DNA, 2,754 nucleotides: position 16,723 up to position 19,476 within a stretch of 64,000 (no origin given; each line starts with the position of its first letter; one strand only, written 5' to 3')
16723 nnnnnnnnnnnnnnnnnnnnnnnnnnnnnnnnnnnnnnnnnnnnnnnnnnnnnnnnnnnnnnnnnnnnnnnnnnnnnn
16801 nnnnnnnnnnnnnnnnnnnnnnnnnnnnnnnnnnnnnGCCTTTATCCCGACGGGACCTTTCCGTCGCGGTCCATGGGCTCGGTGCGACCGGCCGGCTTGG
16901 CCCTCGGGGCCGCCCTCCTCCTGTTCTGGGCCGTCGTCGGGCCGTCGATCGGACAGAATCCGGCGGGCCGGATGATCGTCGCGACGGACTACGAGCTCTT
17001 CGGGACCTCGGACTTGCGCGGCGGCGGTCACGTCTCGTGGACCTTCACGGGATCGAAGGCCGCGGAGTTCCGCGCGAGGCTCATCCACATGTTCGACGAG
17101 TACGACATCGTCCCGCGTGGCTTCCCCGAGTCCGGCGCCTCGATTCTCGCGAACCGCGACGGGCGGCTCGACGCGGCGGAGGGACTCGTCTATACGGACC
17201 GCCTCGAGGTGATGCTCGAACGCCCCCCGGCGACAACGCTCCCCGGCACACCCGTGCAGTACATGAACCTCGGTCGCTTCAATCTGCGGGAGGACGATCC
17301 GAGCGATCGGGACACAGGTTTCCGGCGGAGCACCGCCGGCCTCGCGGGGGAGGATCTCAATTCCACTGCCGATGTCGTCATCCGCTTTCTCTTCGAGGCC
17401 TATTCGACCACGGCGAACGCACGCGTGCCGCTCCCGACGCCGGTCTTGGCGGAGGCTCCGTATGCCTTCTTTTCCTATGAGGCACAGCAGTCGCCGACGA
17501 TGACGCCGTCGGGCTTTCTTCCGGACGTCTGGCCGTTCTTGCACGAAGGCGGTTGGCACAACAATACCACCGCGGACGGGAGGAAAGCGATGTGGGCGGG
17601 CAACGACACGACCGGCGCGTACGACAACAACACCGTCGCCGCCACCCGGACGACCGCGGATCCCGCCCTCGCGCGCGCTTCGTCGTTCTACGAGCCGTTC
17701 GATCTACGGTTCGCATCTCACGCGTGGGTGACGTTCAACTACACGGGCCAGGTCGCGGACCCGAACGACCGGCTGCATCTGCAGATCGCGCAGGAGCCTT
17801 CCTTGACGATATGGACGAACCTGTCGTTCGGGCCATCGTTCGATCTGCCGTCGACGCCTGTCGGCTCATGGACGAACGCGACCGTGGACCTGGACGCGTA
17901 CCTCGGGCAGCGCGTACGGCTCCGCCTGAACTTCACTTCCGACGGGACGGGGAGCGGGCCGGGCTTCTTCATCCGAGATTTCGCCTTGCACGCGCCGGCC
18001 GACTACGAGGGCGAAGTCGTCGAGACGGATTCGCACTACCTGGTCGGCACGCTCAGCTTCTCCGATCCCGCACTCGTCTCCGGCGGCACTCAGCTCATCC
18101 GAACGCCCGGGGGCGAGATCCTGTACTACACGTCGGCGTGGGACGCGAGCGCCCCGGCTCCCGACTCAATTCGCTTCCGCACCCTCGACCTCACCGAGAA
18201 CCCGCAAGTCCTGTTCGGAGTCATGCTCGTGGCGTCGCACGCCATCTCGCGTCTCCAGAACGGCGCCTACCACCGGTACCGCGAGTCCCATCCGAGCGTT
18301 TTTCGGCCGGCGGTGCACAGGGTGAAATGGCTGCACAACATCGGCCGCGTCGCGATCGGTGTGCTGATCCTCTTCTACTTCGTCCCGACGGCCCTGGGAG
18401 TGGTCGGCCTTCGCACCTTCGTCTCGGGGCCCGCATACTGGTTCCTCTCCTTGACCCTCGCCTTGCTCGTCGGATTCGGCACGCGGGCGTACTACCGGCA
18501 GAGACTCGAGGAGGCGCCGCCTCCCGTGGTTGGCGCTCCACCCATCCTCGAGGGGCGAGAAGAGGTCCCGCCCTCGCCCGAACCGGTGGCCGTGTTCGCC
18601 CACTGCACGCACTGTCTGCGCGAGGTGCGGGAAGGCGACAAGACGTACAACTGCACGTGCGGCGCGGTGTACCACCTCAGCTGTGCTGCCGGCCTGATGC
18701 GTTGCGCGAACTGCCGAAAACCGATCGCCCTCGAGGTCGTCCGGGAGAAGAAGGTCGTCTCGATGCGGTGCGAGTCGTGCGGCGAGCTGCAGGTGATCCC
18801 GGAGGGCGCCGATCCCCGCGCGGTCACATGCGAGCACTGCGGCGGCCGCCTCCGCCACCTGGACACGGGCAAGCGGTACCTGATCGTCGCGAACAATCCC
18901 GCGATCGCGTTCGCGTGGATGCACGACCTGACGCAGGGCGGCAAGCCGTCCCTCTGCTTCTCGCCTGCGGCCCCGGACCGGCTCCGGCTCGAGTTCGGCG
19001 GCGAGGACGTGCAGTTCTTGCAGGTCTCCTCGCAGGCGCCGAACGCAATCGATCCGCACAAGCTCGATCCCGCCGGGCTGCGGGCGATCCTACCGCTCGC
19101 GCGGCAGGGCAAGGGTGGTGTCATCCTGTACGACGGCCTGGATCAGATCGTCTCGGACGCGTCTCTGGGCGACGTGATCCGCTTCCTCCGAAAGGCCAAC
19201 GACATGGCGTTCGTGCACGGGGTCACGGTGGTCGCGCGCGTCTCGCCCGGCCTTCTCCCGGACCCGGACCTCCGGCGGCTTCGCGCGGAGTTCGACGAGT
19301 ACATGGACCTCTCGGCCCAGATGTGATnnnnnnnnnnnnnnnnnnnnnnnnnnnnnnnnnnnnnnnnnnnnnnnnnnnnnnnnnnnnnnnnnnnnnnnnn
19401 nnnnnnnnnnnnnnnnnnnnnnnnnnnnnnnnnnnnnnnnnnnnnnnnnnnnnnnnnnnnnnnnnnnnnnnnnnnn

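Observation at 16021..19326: An 817-aa exported, Cys-rich DUF835 protein divergent from a TrmB regulator-GGR operon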

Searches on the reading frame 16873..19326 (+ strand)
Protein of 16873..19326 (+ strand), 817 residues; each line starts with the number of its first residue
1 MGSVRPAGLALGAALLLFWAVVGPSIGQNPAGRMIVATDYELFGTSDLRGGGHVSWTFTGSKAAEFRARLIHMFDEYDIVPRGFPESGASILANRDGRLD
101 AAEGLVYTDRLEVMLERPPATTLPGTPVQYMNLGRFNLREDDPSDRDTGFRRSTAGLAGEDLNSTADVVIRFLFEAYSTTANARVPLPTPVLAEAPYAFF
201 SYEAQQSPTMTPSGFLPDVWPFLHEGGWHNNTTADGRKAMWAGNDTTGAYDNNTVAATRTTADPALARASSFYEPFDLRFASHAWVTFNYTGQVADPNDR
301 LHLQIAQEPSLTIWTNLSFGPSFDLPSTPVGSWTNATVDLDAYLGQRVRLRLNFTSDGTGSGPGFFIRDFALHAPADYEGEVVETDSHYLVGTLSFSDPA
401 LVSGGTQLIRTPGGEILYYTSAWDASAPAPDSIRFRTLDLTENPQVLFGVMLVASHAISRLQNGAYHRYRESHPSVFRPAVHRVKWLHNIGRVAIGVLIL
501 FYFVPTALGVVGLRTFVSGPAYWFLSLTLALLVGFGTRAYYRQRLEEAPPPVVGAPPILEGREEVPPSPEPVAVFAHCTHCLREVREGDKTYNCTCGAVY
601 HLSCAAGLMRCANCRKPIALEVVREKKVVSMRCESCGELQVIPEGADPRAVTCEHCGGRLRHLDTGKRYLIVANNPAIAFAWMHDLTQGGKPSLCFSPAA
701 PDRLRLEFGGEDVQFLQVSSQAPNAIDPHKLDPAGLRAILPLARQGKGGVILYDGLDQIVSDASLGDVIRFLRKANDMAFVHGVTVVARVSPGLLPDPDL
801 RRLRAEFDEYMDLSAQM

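Call 3: search_protein_families(library=pfam, proteins=[window:16873-19326:+], max_evalue=0.1)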
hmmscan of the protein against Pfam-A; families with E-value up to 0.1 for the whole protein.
window:16873-19326:+ (817 aa): 4 families
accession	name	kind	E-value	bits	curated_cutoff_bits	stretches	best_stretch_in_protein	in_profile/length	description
PF05763.18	DUF835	-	6.3e-09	36.2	33.1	1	683-807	12-136/136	Protein of unknown function (DUF835)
PF20773.4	InhA-like_MAM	-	4e-05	23.7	26.9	1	330-374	120-164/191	Immune inhibitor A-like, MAM domain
PF09723.15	Zn_ribbon_8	-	0.0062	17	34.4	1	632-661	7-38/41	Zinc ribbon domain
PF14446.12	Prok-RING_1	-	0.084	13.3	29.1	1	577-615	6-45/54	Prokaryotic RING finger family 1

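Call 5: search_protein_families(library=ncbifam, proteins=[window:16873-19326:+], max_evalue=0.1)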
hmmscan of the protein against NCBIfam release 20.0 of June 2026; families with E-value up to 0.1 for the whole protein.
window:16873-19326:+ (817 aa): 4 families
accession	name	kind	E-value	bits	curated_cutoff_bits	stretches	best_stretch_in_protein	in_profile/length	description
TIGR02605.1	CxxC_CxxC_SSSS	subfamily_domain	0.011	15.8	31.3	1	632-661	7-38/52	FmdB family zinc ribbon protein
NF047912.1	ECs_2282_CxxC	subfamily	0.034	14.1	37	0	629-659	1-36/60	ECs_2282 family putative zinc-binding protein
NF001629.0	PRK00415.1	equivalog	0.077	12.5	70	1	629-662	13-45/62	30S ribosomal protein S27e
NF038128.1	choice_anch_J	domain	0.092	12.9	30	0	227-361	15-152/162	choice-of-anchor J domain-containing protein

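Call 7: search_solved_structures(query=window:16873-19326:+, max_evalue=1)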
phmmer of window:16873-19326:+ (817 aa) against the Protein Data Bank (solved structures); distinct sequences matched with E-value up to 1: 1.
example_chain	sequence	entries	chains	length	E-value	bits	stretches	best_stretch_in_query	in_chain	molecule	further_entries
2ctd_A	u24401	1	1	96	0.27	12.3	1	620-677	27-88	Zinc finger protein 512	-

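Call 9: find_homologous_proteins(query=window:16873-19326:+, max_evalue=0.001)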
Query window:16873-19326:+ (817 aa): 105 proteins with E <= 0.001 among 8000 candidates.
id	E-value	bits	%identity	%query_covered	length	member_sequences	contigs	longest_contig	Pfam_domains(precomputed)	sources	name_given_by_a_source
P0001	0.0e+0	1905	100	100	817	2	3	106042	PF05763.19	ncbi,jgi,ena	ncbi:MAG TPA: DUF835 domain-containing protein [Thermoplasmata archaeon]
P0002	0.0e+0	1521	80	100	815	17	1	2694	PF05763.19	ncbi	-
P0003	0.0e+0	1504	81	100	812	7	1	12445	PF05763.19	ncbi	-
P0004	0.0e+0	1411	76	100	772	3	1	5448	PF05763.19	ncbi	-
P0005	0.0e+0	1390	76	100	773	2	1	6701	PF05763.19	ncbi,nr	ncbi:MAG: DUF835 domain-containing protein [Methanobacteriota archaeon]|nr:MAG: DUF835 domain-contai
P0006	0.0e+0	1315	73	96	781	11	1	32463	PF05763.19,PF20773.6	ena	-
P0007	0.0e+0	1242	66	100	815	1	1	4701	PF05763.19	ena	-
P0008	0.0e+0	1236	68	100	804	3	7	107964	PF05763.19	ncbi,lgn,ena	-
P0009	0.0e+0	1214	67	96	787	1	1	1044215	PF05763.19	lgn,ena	-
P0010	0.0e+0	1190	64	100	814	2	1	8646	PF05763.19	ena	-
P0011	0.0e+0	1168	63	100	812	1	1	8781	PF05763.19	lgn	-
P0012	0.0e+0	1166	63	100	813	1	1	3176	PF05763.19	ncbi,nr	ncbi:MAG: DUF835 domain-containing protein [Thermoplasmata archaeon]|nr:DUF835 domain-containing pro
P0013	0.0e+0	1155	63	98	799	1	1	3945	PF05763.19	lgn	-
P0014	0.0e+0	1150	62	100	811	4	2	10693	PF05763.19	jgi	-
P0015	0.0e+0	1141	63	97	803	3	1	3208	PF05763.19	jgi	jgi:ribosomal protein S27E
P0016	0.0e+0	1141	62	100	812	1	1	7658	PF05763.19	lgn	-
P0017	0.0e+0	1122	62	100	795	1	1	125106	PF05763.19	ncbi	-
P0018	0.0e+0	1114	61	100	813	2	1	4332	PF05763.19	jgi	-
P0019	0.0e+0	1111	60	100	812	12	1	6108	PF05763.19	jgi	-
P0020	0.0e+0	1110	62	97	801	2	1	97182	PF05763.19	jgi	jgi:hypothetical protein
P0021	0.0e+0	1107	61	100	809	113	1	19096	PF05763.19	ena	-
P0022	0.0e+0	1104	60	100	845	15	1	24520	PF05763.19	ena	-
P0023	0.0e+0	1104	60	100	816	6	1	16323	PF05763.19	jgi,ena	-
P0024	0.0e+0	1101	60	100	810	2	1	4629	PF05763.19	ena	-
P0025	0.0e+0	1093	60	100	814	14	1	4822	PF05763.19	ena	-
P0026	0.0e+0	1092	60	100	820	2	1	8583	PF05763.19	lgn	-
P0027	0.0e+0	1088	60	100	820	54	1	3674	PF05763.19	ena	-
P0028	0.0e+0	1085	61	100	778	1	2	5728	PF05763.19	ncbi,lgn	-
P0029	0.0e+0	1084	60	97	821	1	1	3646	PF05763.19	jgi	jgi:hypothetical protein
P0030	0.0e+0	1081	59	100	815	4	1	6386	PF05763.19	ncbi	-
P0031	0.0e+0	1075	59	100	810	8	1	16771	PF05763.19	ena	-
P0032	0.0e+0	1075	59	100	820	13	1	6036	PF05763.19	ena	-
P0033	0.0e+0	1072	59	100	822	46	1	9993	PF05763.19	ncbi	-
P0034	0.0e+0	1067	60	100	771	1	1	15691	PF05763.19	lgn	-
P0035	0.0e+0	1067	59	100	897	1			PF05763.19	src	-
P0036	0.0e+0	1067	60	98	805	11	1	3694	PF05763.19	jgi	-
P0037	0.0e+0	1064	58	100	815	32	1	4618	PF05763.19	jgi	-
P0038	0.0e+0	1062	57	100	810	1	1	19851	PF05763.19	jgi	jgi:hypothetical protein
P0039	0.0e+0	1060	58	100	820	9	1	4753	PF05763.19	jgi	-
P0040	0.0e+0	1060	59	100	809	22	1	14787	PF05763.19,PF20773.6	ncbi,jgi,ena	-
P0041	0.0e+0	1057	57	100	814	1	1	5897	PF05763.19,PF20773.6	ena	-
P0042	0.0e+0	1057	58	100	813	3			PF05763.19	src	-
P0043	0.0e+0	1054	57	100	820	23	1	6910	PF05763.19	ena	-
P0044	0.0e+0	1051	57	100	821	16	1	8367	PF05763.19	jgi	-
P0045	0.0e+0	1050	57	100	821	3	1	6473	PF05763.19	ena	-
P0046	0.0e+0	1050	59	97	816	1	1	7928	PF05763.19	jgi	jgi:hypothetical protein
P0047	0.0e+0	1046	57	100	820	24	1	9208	PF05763.19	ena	-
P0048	0.0e+0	1043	59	100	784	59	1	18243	PF05763.19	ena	-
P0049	0.0e+0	1042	56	100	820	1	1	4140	PF05763.19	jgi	jgi:hypothetical protein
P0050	0.0e+0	1041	58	100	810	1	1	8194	PF05763.19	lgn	-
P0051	0.0e+0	1038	57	100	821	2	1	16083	PF05763.19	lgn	-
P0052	0.0e+0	1030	56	98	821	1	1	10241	PF05763.19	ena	-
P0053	0.0e+0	1027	55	100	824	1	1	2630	PF05763.19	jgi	jgi:hypothetical protein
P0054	0.0e+0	1019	57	100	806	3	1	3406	PF05763.19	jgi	jgi:hypothetical protein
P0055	0.0e+0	1013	56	100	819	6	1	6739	PF05763.19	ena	-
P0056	3.3e-294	996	55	100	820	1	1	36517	PF05763.19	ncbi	-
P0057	1.3e-293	994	55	100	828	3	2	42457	PF05763.19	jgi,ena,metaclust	metaclust:\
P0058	2.2e-293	994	56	100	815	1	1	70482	PF05763.19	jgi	jgi:hypothetical protein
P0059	5.1e-293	992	56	100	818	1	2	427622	PF05763.19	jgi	jgi:uncharacterized protein DUF835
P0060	4.6e-292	989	57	97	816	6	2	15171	PF05763.19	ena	-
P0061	3.1e-291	986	54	100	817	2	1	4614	PF05763.19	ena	-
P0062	5.5e-288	976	55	100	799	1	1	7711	PF05763.19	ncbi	-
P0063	6.0e-287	972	54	100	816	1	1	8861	PF05763.19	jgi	jgi:uncharacterized protein DUF835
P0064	1.2e-285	968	55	100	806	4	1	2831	PF05763.19,PF20773.6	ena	-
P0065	4.5e-285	966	55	97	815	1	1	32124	PF05763.19,PF20773.6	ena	-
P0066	3.0e-281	953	54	100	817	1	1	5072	PF05763.19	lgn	-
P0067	6.4e-281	952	54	100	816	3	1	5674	PF05763.19,PF20773.6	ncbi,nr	ncbi:MAG TPA: DUF835 domain-containing protein [Thermoplasmata archaeon]|nr:DUF835 domain-containing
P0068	3.9e-280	950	55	100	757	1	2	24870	PF05763.19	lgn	-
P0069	7.3e-280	949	54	100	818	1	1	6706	PF05763.19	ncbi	-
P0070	5.7e-279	946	55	100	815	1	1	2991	PF05763.19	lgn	-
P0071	1.5e-278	944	53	100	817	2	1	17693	PF05763.19,PF20773.6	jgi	jgi:hypothetical protein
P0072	7.9e-278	942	62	83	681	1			PF05763.19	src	-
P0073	2.3e-275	934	54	98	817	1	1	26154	PF05763.19,PF20773.6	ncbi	-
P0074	1.7e-274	931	54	96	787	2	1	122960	PF05763.19,PF20773.6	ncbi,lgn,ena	-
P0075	9.2e-271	919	53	100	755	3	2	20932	PF05763.19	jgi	jgi:hypothetical protein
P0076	1.8e-270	918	52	100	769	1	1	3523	PF05763.19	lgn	-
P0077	4.1e-269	913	64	42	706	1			PF05763.19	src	-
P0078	4.7e-269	913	53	100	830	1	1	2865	PF05763.19,PF20773.6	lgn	-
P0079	1.7e-267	908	53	100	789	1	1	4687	PF05763.19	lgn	-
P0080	2.1e-267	908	53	98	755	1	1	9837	PF05763.19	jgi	jgi:hypothetical protein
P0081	1.1e-266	905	53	100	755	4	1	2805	PF05763.19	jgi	jgi:hypothetical protein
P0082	6.1e-265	899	53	100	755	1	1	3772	PF05763.19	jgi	-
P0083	1.3e-263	895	52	100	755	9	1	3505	PF05763.19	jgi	jgi:hypothetical protein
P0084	1.5e-262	892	52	100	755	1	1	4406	PF05763.19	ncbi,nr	ncbi:MAG TPA: DUF835 domain-containing protein [Thermoplasmata archaeon]|nr:DUF835 domain-containing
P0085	3.1e-262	890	49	97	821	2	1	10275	PF05763.19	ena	-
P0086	4.3e-262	890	50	100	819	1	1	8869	PF05763.19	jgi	jgi:ribosomal protein S27E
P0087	2.8e-261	887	51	98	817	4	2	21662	PF05763.19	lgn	-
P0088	6.9e-234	797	48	99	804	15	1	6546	PF05763.19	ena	-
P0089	7.3e-233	793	65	62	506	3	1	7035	PF05763.19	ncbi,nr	ncbi:MAG TPA: DUF835 domain-containing protein, partial [Thermoplasmata archaeon]|nr:DUF835 domain-c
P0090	1.1e-220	753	58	69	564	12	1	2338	PF05763.19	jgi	-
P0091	7.0e-205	701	50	77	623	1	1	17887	PF05763.19,PF20773.6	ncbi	-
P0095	2.3e-194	666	59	67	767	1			PF20773.6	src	-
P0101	1.8e-157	544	38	96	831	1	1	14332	PF05763.19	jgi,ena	-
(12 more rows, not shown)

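Call 27: find_encoding_contigs(protein=P0009, flank=8000, max_places=3)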
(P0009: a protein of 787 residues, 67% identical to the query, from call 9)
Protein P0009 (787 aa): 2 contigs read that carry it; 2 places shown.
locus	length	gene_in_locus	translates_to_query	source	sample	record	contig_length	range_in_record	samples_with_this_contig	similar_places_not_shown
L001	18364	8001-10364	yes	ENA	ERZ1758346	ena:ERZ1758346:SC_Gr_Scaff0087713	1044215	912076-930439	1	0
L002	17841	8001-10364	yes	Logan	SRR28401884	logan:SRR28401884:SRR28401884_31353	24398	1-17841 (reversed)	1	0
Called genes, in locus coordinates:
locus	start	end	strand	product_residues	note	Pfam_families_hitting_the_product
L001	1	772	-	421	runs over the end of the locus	PF05763:DUF835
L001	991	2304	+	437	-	-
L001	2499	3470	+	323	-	PF00348:polyprenyl_synt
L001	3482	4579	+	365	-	PF00890:FAD_binding_2 (weak), PF01266:DAO (weak), PF01494:FAD_binding_3 (faint), PF01946:Thi4 (faint), PF07992:Pyr_redox_2 (weak), PF12831:FAD_oxidored (weak), PF13450:NAD_binding_8, PF22578:GGR_cat, +2 more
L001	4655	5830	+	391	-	PF00753:Lactamase_B (weak), PF12706:Lactamase_B_2 (weak), PF10996:Beta-Casp, PF07521:RMMBL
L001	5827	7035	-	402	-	PF01266:DAO (faint), PF01494:FAD_binding_3, PF03486:HI0933_like (weak), PF05834:Lycopene_cycl (weak), PF07992:Pyr_redox_2 (faint), PF22578:GGR_cat (weak)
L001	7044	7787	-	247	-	PF01978:TrmB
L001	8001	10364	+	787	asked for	PF05763:DUF835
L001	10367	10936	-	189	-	PF02441:Flavoprotein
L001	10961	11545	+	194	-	PF13302:Acetyltransf_3 (weak), PF13527:Acetyltransf_9 (weak), PF00583:Acetyltransf_1, PF13673:Acetyltransf_10 (weak), PF13508:Acetyltransf_7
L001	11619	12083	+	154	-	PF01090:Ribosomal_S19e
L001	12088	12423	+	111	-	PF01984:dsDNA_bind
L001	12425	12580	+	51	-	PF00832:Ribosomal_L39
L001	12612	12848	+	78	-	PF01198:Ribosomal_L31e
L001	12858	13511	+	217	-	PF01912:eIF-6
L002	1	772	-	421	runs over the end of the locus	PF05763:DUF835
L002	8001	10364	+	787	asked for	PF05763:DUF835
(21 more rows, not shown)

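Call 28: find_encoding_contigs(protein=P0101, flank=7000, max_places=2)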
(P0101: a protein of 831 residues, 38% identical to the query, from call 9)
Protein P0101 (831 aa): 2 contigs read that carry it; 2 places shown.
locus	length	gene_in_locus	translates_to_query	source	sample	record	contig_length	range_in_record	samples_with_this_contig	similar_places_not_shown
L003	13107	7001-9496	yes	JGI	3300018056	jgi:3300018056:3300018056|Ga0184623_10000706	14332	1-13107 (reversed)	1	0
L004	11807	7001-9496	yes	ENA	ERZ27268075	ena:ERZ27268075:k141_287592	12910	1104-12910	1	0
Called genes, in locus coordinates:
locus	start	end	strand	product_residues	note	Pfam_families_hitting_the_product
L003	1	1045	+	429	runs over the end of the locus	-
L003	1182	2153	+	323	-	PF00348:polyprenyl_synt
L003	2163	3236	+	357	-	PF00890:FAD_binding_2 (weak), PF01134:GIDA (weak), PF01266:DAO, PF01946:Thi4 (weak), PF03486:HI0933_like (weak), PF12831:FAD_oxidored, PF13450:NAD_binding_8, PF22578:GGR_cat, +3 more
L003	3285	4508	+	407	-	PF00753:Lactamase_B, PF23023:Anti-Pycsar_Apyc1 (weak), PF12706:Lactamase_B_2 (weak), PF16661:Lactamase_B_6 (faint), PF10996:Beta-Casp, PF07521:RMMBL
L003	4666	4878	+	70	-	-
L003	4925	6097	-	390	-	PF01494:FAD_binding_3, PF22578:GGR_cat (weak)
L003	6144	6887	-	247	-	PF01978:TrmB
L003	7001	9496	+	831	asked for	PF05763:DUF835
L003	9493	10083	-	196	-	PF02441:Flavoprotein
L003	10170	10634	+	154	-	PF01090:Ribosomal_S19e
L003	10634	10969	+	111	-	PF01984:dsDNA_bind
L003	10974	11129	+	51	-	PF00832:Ribosomal_L39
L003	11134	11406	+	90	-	PF01198:Ribosomal_L31e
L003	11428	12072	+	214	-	PF01912:eIF-6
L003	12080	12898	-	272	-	PF12773:DZR (faint), PF13240:Zn_Ribbon_1 (faint), PF13248:Zn_ribbon_3 (faint)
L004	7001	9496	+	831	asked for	PF05763:DUF835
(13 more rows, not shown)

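Call 29: find_encoding_contigs(protein=P0074, flank=7000, max_places=1)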
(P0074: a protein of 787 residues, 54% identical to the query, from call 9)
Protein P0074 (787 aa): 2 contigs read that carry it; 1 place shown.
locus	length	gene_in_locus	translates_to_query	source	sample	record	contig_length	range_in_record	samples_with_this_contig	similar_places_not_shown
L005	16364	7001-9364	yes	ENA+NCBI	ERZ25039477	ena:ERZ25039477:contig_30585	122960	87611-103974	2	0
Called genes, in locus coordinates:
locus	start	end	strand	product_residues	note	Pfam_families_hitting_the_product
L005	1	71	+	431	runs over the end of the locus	-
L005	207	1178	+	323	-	PF00348:polyprenyl_synt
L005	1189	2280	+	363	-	PF01266:DAO (weak), PF01494:FAD_binding_3 (faint), PF05834:Lycopene_cycl (faint), PF07992:Pyr_redox_2 (weak), PF12831:FAD_oxidored (weak), PF13450:NAD_binding_8 (weak), PF22578:GGR_cat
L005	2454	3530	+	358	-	PF00753:Lactamase_B (weak), PF12706:Lactamase_B_2 (faint), PF10996:Beta-Casp, PF07521:RMMBL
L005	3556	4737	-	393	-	PF01566:Nramp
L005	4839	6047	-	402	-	PF01266:DAO (faint), PF01494:FAD_binding_3, PF01946:Thi4 (weak), PF03486:HI0933_like (weak), PF07992:Pyr_redox_2 (weak), PF12831:FAD_oxidored, PF13450:NAD_binding_8 (weak), PF22578:GGR_cat (weak), +2 more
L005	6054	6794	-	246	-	PF01978:TrmB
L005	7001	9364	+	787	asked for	PF20773:InhA-like_MAM (weak), PF05763:DUF835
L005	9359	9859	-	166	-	PF02441:Flavoprotein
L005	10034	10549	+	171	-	PF13302:Acetyltransf_3 (weak), PF00583:Acetyltransf_1, PF13508:Acetyltransf_7 (weak), PF13673:Acetyltransf_10 (weak)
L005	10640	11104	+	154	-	PF01090:Ribosomal_S19e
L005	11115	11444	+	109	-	PF01984:dsDNA_bind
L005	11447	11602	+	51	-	PF00832:Ribosomal_L39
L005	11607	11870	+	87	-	PF01198:Ribosomal_L31e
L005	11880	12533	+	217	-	PF01912:eIF-6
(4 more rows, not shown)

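Call 30: find_encoding_contigs(protein=P0059, flank=7000, max_places=1)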
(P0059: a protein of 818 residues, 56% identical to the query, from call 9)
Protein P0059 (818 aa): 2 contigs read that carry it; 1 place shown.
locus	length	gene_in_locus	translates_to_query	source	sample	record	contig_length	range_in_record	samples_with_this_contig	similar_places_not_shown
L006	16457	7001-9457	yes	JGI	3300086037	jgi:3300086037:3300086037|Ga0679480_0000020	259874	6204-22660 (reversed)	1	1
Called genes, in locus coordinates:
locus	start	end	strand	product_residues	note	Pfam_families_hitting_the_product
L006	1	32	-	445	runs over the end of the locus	PF05763:DUF835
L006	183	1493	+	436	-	-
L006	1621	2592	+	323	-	PF00348:polyprenyl_synt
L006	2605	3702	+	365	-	PF01266:DAO (weak), PF01494:FAD_binding_3 (faint), PF03486:HI0933_like (faint), PF05834:Lycopene_cycl (faint), PF07992:Pyr_redox_2 (weak), PF12831:FAD_oxidored (weak), PF13450:NAD_binding_8 (weak), PF22578:GGR_cat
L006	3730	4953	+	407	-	PF00753:Lactamase_B (weak), PF12706:Lactamase_B_2, PF10996:Beta-Casp, PF07521:RMMBL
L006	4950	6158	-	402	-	PF01266:DAO (faint), PF01494:FAD_binding_3, PF03486:HI0933_like (faint), PF05834:Lycopene_cycl (faint), PF22578:GGR_cat (weak)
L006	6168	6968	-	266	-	PF01978:TrmB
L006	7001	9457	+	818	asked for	PF05763:DUF835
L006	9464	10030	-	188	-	PF02441:Flavoprotein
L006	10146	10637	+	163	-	PF00583:Acetyltransf_1, PF13508:Acetyltransf_7, PF13527:Acetyltransf_9 (weak), PF13673:Acetyltransf_10 (weak), PF08445:FR47 (faint)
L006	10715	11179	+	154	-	PF01090:Ribosomal_S19e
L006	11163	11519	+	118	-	PF01984:dsDNA_bind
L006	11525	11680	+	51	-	PF00832:Ribosomal_L39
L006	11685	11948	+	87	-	PF01198:Ribosomal_L31e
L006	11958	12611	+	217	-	PF01912:eIF-6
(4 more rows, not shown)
